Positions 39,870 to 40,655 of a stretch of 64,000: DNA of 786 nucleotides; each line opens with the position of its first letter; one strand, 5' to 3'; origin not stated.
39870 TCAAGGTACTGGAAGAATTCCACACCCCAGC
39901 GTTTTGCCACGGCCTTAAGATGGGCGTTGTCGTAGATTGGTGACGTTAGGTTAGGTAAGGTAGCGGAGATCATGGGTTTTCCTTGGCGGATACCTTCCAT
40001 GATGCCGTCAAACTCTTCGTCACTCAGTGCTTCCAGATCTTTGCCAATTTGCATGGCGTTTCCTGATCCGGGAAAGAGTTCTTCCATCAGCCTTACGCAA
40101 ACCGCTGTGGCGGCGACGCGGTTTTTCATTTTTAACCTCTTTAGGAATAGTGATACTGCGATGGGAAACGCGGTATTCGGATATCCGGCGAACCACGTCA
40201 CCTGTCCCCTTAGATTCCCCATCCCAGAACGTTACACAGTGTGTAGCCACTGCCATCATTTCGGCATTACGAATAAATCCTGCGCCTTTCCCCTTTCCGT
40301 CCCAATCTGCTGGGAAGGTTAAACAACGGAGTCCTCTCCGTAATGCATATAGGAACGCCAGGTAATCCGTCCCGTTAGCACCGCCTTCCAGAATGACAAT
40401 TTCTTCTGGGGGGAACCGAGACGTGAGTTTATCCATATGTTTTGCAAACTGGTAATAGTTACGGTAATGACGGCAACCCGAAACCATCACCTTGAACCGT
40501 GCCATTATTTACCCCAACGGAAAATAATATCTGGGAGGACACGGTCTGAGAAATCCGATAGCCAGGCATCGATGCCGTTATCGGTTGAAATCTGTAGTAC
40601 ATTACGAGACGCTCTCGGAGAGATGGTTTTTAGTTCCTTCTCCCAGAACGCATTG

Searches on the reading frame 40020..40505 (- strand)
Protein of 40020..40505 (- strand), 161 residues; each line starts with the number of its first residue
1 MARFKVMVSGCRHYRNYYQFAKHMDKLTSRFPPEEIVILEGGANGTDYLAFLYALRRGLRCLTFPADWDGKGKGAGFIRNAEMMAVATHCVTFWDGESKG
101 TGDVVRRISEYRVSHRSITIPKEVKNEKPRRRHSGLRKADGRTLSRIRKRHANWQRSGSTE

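Call 38: search_protein_families(library=pfam, proteins=[window:40020-40505:-], max_evalue=0.01)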
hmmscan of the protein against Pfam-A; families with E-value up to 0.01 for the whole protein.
window:40020-40505:- (161 aa): 1 family
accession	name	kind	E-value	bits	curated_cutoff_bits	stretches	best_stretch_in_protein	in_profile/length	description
PF10686.14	YAcAr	-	2.4e-12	46.9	28.2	1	5-69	2-64/66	YspA, cpYpsA-related SLOG family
